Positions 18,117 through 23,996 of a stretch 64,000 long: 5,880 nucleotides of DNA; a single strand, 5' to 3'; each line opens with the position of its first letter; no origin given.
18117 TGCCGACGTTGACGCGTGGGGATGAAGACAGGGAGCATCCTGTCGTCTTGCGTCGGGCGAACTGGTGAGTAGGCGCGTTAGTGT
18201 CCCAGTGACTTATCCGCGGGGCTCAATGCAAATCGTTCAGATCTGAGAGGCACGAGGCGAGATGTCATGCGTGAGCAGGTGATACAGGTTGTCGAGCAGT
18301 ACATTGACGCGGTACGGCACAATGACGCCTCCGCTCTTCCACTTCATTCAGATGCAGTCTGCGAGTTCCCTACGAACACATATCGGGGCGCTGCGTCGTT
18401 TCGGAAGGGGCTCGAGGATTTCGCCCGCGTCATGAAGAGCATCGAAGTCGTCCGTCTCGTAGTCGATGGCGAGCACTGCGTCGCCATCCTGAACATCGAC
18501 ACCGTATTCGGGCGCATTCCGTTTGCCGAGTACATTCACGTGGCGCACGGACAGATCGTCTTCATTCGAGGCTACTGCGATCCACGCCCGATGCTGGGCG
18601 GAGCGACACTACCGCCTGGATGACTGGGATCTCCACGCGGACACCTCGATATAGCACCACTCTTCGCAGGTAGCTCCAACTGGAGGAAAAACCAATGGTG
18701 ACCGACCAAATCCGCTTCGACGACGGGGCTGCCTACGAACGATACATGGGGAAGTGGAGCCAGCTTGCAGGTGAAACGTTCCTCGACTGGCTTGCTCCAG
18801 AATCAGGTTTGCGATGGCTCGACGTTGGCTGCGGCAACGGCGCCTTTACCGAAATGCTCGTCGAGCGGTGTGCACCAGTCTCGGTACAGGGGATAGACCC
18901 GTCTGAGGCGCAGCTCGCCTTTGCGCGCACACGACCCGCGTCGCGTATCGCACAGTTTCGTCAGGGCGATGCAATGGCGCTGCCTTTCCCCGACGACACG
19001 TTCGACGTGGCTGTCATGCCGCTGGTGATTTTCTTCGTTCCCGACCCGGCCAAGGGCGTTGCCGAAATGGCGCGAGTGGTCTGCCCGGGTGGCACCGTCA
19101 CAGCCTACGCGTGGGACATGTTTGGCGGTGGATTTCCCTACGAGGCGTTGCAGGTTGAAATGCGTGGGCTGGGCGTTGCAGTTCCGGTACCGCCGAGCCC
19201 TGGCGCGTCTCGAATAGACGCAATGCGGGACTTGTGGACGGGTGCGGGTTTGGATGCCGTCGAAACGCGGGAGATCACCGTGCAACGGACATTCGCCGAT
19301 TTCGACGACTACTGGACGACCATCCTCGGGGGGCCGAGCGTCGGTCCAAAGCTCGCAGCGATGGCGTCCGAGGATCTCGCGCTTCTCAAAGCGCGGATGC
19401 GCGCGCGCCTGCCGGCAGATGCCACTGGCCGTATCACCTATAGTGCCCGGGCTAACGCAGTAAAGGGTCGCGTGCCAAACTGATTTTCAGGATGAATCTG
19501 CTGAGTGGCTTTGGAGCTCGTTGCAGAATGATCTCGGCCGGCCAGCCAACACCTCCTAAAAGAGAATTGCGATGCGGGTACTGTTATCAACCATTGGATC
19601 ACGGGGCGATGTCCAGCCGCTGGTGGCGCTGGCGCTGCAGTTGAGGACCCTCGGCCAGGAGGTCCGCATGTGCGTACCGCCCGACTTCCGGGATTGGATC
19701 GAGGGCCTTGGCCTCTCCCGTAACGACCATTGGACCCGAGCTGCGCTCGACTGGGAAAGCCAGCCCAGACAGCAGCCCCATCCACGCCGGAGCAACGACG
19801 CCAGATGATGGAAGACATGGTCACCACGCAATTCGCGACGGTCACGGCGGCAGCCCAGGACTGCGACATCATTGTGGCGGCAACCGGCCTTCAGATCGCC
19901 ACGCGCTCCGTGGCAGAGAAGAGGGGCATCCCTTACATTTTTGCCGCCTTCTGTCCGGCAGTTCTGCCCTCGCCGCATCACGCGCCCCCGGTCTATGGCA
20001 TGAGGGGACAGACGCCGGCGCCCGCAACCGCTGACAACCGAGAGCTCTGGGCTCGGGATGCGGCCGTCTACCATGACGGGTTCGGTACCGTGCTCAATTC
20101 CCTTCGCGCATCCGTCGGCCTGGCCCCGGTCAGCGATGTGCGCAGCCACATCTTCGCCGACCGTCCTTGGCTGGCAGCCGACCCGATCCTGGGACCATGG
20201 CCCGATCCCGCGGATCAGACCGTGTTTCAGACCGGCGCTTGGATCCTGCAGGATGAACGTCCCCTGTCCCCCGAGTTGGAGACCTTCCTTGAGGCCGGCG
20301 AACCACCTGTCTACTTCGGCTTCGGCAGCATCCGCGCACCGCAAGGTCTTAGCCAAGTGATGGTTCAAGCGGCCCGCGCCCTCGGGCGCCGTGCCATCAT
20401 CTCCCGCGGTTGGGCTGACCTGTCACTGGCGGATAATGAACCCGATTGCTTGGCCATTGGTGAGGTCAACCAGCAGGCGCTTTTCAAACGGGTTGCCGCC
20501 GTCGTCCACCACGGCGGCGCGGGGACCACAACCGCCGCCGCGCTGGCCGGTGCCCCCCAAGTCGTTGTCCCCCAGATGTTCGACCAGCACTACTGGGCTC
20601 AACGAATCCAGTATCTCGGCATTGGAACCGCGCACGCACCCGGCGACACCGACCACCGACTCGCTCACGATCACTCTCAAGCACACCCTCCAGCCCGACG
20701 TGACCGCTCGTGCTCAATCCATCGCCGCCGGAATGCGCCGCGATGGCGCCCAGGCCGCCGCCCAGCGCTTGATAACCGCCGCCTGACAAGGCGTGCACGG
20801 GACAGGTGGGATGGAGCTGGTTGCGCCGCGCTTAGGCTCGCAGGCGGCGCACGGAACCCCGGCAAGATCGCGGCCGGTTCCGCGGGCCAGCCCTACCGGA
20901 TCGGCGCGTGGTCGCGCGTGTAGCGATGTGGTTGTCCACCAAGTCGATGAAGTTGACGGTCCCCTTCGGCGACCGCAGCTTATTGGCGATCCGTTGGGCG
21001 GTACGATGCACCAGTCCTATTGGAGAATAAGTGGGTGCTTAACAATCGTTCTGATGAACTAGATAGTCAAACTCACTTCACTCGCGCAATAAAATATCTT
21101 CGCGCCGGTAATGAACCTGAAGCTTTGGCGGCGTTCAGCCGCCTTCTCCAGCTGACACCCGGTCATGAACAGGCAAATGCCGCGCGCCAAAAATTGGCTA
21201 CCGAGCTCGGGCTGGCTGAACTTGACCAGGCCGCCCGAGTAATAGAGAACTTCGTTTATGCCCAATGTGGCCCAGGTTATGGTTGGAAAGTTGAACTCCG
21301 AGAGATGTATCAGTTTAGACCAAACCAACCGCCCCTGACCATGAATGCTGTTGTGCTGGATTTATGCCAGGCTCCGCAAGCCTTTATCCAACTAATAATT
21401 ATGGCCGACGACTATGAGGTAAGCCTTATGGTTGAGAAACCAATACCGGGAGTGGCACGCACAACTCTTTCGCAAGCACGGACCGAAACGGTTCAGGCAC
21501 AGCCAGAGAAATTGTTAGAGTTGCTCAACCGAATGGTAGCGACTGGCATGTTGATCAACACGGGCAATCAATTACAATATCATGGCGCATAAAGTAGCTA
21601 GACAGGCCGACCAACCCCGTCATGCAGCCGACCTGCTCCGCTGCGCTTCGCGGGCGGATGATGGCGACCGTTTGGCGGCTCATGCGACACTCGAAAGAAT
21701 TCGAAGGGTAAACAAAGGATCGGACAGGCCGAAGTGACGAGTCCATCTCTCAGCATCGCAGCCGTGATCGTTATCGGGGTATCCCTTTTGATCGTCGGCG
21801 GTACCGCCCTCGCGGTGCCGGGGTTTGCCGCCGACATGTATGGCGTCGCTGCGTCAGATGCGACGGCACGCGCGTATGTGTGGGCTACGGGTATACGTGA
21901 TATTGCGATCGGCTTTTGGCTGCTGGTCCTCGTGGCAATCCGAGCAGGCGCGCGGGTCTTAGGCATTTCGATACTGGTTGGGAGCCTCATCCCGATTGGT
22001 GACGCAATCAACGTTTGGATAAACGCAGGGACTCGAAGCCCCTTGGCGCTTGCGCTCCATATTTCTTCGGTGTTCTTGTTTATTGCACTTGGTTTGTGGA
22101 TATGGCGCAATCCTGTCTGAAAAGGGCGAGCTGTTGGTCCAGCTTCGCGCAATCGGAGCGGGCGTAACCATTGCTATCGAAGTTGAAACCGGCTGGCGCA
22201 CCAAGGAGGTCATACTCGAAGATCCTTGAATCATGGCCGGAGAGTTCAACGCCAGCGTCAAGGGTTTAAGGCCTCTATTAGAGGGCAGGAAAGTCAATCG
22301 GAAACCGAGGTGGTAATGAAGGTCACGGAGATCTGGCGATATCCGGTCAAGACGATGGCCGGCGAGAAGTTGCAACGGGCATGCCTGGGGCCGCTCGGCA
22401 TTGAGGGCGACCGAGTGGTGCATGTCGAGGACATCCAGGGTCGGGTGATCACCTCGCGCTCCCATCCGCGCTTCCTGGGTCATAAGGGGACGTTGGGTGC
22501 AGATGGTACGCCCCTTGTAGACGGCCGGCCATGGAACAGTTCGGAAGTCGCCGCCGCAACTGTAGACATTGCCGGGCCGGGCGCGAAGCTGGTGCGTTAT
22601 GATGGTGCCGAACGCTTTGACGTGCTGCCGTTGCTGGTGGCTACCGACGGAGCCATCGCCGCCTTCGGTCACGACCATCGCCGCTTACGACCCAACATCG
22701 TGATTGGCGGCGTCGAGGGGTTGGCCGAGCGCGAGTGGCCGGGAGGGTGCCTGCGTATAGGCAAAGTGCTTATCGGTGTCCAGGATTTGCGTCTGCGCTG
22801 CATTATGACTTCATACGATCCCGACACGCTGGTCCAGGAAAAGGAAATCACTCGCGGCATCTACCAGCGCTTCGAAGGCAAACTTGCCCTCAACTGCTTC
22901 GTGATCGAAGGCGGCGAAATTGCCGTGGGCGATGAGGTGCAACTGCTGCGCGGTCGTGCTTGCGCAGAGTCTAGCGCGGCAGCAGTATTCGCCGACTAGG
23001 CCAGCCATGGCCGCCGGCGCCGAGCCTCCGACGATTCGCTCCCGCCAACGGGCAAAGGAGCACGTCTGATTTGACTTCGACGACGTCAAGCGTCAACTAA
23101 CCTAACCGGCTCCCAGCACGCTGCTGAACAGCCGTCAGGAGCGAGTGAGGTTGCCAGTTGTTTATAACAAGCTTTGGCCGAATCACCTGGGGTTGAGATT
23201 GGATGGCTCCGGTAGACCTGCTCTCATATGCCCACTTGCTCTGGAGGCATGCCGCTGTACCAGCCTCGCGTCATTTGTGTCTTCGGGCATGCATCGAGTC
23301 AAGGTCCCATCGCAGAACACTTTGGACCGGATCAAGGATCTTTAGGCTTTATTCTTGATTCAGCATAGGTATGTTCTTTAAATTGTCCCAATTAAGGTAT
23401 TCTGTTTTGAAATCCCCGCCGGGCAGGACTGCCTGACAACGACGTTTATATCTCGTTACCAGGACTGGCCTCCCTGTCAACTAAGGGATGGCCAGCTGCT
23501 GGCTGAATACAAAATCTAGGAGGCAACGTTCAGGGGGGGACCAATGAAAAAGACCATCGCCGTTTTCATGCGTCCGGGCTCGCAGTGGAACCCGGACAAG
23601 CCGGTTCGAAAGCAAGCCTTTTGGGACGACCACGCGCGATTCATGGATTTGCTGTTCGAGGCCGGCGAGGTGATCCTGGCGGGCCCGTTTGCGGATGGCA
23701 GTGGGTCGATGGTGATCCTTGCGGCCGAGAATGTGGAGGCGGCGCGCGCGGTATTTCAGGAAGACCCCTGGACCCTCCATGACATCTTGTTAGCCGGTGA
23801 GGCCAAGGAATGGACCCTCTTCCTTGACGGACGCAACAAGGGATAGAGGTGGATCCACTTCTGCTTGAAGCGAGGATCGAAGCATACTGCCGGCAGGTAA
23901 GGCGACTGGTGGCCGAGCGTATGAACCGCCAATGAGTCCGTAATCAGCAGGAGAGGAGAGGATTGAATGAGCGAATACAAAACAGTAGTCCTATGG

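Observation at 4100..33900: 30-kb integron-like gene-cassette array with no integrase in the window (CALIN-like)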

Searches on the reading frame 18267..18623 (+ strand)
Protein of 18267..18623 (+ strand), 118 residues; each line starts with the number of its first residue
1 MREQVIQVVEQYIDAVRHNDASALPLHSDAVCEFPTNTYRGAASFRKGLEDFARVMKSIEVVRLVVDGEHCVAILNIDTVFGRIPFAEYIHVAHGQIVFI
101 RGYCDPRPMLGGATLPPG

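Call 45: search_protein_families(library=pfam, proteins=[window:18267-18623:+], max_evalue=0.01)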
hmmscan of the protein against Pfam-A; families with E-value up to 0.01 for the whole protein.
window:18267-18623:+ (118 aa): 2 families
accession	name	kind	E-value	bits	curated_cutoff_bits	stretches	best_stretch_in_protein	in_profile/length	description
PF12680.13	SnoaL_2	-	1.3e-07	32.6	27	1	9-98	1-100/102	SnoaL-like domain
PF16247.11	DUF4904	-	0.0016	18.7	27.7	1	2-110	3-114/129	Domain of unknown function (DUF4904)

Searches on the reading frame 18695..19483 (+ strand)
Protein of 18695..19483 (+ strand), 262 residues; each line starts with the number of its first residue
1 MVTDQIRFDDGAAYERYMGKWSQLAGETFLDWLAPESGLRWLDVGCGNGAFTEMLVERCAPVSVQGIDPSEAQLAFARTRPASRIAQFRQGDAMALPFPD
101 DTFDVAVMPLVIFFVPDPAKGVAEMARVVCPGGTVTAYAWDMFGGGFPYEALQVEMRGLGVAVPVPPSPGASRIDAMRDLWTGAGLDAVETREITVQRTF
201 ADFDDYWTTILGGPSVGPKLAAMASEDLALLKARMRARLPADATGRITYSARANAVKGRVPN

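Call 46: search_protein_families(library=pfam, proteins=[window:18695-19483:+], max_evalue=0.01)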
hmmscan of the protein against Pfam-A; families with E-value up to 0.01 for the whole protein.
window:18695-19483:+ (262 aa): 11 families
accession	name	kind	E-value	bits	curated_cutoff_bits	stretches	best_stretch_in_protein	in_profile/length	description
PF08241.18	Methyltransf_11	-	9.6e-24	84.3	21.2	1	42-135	1-93/95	Methyltransferase domain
PF13649.12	Methyltransf_25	-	1.4e-20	74.2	27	1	42-133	2-97/97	Methyltransferase domain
PF13847.12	Methyltransf_31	-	4.7e-15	56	27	1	36-136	2-108/145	Methyltransferase domain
PF08242.18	Methyltransf_12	-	2.6e-13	51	30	1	42-134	1-97/98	Methyltransferase domain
PF13489.12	Methyltransf_23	-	1.3e-12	48.2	27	1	34-189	17-162/164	Methyltransferase domain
PF01209.24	Ubie_methyltran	-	2e-12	47.4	20.1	1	32-136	42-150/233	ubiE/COQ5 methyltransferase family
PF07021.18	MetW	-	3.3e-06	27.3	21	1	37-128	13-101/193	Methionine biosynthesis protein MetW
PF01728.25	FtsJ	-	5e-06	27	24.1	1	37-100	21-82/181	FtsJ-like methyltransferase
PF03141.22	Methyltransf_29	-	7.9e-05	21.8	23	1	41-134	121-214/506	Putative S-adenosyl-L-methionine-dependent methyltransferase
PF05175.20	MTS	-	0.0011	19.1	23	1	28-105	22-101/170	Methyltransferase small domain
PF05401.17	NodS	-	0.0017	18.6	24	1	42-119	48-123/201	Nodulation protein S (NodS)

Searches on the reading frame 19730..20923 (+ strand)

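Call 46: search_protein_families(library=pfam, proteins=[window:19730-20923:+], max_evalue=0.01)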
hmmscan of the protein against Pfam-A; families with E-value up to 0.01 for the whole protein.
window:19730-20923:+ (397 aa): 1 family
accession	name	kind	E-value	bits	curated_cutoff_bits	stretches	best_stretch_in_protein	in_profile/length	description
PF06722.18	EryCIII-like_C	-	7.5e-15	55.6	31.7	1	238-311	30-105/145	Erythromycin biosynthesis protein CIII-like, C-terminal domain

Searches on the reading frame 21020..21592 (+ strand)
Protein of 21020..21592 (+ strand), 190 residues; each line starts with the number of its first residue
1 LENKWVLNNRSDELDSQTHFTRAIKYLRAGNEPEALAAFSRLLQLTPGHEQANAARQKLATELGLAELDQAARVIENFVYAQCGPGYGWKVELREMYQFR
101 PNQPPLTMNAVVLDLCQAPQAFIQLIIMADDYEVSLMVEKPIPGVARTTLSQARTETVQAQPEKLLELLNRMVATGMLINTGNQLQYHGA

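Call 46: search_protein_families(library=pfam, proteins=[window:21020-21592:+], max_evalue=0.01)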
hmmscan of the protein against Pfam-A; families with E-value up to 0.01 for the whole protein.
window:21020-21592:+ (190 aa): 2 families
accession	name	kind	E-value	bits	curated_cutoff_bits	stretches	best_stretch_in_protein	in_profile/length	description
PF07719.23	TPR_2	-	0.00011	22.5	27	1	18-49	3-34/34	Tetratricopeptide repeat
PF13428.12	TPR_14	-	0.0043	18.1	23.5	0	23-53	8-38/44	Tetratricopeptide repeat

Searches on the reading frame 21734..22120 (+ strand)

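Call 46: search_protein_families(library=pfam, proteins=[window:21734-22120:+], max_evalue=0.01)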
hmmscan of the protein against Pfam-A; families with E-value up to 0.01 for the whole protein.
window:21734-22120:+ (128 aa): 2 families
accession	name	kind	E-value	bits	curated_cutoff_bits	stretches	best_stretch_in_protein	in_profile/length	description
PF14087.12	DUF4267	-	1.5e-14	54.3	27.8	1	16-122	2-109/110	Domain of unknown function (DUF4267)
PF04186.18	FxsA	-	0.0084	16.6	25.2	1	13-49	66-102/109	FxsA cytoplasmic membrane protein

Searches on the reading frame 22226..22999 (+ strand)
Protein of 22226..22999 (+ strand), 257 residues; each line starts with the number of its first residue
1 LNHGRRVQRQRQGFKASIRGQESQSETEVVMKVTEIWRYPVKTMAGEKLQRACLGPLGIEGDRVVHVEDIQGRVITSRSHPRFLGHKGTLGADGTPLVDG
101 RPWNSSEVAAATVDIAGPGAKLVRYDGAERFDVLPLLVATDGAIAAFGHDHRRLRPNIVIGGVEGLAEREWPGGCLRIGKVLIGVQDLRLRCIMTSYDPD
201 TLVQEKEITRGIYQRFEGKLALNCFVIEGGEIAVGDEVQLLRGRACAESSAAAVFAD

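Call 46: search_protein_families(library=pfam, proteins=[window:22226-22999:+], max_evalue=0.01)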
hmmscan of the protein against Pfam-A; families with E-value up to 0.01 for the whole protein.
window:22226-22999:+ (257 aa): 2 families
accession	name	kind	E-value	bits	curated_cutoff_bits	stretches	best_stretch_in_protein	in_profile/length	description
PF03473.23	MOSC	-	8.1e-10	39.2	22.7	1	151-239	34-120/120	MOSC domain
PF03476.21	MOSC_N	-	1.8e-09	37.9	25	1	31-87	2-59/119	MOSC N-terminal beta barrel domain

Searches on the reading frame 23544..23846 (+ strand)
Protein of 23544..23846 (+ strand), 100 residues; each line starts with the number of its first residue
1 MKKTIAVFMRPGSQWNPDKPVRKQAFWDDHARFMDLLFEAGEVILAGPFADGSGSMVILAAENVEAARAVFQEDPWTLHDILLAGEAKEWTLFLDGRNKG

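Call 46: search_protein_families(library=pfam, proteins=[window:23544-23846:+], max_evalue=0.01)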
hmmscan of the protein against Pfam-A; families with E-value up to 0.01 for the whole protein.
window:23544-23846:+ (100 aa): 1 family
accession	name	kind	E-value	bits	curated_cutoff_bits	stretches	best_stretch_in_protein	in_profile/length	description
PF03795.20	YCII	-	2.9e-06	28.1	24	1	21-90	15-94/95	YCII-related domain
